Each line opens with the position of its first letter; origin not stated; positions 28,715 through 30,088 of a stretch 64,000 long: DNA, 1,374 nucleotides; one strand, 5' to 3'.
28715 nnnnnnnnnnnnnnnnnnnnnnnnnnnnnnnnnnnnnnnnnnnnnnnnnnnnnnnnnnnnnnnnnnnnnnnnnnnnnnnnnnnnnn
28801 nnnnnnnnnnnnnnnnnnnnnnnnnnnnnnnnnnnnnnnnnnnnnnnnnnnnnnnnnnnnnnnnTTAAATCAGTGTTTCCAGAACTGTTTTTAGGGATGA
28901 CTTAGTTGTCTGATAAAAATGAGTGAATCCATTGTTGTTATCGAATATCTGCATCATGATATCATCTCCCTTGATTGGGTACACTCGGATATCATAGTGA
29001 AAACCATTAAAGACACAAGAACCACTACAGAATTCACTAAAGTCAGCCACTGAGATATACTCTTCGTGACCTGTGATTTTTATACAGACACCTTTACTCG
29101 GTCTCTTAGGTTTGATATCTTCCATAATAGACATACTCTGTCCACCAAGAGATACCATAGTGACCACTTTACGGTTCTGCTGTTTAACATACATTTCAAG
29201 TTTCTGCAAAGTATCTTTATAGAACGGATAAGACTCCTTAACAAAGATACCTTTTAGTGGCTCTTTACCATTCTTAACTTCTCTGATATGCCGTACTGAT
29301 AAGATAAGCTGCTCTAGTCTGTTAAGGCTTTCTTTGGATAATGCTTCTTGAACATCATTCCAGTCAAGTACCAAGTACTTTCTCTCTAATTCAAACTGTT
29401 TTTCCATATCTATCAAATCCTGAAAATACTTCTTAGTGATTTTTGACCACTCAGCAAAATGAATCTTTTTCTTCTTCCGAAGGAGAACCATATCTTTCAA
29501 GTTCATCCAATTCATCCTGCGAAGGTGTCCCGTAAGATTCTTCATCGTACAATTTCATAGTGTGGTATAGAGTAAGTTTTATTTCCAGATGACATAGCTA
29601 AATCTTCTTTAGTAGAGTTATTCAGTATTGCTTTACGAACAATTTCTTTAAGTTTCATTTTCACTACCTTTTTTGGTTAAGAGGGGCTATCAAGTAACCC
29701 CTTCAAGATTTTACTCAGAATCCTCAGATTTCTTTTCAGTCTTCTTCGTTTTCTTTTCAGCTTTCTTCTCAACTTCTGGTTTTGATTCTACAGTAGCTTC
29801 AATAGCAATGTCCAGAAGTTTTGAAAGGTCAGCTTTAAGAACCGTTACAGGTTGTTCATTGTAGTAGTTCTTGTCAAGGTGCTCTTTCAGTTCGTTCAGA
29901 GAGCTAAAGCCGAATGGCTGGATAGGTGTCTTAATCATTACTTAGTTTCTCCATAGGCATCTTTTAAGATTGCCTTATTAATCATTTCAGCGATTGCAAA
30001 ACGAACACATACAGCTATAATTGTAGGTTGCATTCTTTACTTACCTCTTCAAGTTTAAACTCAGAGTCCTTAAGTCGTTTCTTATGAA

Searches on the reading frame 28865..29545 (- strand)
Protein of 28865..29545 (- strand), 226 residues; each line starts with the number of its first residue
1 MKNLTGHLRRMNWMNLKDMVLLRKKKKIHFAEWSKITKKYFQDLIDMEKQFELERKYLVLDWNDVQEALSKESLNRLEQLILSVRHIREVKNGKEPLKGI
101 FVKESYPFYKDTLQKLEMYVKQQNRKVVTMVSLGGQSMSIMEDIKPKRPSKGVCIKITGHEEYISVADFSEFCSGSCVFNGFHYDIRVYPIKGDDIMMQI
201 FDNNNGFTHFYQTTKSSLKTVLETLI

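Call 24: find_related_loci(query=window:28865-29545:-, collection=viral_contigs, flank=4000)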
Query window:28865-29545:- (226 aa) in viral_contigs; peptide patterns used: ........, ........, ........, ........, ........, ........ (x = any residue, [..] = any of these).
24 stretches matched a pattern; 23 encode a relative of the query (tblastn E <= 1e-3); 23 distinct loci.
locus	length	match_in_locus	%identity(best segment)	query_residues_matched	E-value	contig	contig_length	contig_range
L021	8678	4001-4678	96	1-226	5e-150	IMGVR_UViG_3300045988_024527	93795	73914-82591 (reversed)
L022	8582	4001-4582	81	35-226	7e-105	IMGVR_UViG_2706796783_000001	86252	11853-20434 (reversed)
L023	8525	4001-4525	86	52-226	9e-104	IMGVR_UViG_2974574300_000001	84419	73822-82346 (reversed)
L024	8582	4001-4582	78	35-226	2e-103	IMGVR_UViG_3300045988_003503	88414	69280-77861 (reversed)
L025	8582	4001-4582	80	35-226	2e-103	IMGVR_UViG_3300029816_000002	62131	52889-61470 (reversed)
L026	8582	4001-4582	79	35-226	2e-103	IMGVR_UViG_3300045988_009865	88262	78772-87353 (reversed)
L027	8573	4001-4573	81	38-226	2e-102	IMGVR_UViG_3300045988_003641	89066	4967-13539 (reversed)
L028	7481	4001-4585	78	34-226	3e-102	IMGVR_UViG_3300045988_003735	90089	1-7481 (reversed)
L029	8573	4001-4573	81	38-226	2e-102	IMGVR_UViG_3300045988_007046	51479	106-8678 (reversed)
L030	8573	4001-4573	80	38-226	1e-101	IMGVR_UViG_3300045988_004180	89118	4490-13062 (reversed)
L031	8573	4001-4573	80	38-226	6e-102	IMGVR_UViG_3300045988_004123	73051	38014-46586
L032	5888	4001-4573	81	38-226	7e-102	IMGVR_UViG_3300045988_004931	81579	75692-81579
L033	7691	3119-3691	80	38-226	6e-102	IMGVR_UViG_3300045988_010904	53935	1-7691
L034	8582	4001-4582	78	35-226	2e-101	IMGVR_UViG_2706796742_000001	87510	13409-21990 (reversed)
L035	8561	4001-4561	82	42-226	1e-101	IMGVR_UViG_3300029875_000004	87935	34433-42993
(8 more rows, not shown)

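Call 41: search_protein_families(library=pfam, proteins=[window:28865-29545:-], max_evalue=0.1)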
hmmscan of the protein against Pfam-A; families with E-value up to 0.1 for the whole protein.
window:28865-29545:- (226 aa): 0 families

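Call 42: search_protein_families(library=phrogs, proteins=[window:28865-29545:-], max_evalue=0.001)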
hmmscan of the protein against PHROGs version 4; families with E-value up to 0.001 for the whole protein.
window:28865-29545:- (226 aa): 4 families
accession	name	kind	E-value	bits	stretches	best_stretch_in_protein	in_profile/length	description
phrog_4330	-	unknown function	6.8e-106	353.5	1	30-226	5-200/200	-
phrog_7810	-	unknown function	3.5e-09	37.8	1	51-126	2-76/118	-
phrog_7432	-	unknown function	2.2e-08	35.5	1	52-130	2-80/186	-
phrog_5992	-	unknown function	6.3e-05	24.1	1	54-112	5-63/75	-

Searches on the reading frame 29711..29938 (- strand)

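Call 41: search_protein_families(library=pfam, proteins=[window:29711-29938:-], max_evalue=0.1)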
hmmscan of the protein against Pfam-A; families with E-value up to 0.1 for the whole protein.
window:29711-29938:- (75 aa): 0 families

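Call 42: search_protein_families(library=phrogs, proteins=[window:29711-29938:-], max_evalue=0.001)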
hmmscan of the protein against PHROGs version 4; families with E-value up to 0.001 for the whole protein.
window:29711-29938:- (75 aa): 1 family
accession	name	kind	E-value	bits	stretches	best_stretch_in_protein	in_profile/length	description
phrog_4457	-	unknown function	2.4e-37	127.9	1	1-75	1-75/75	-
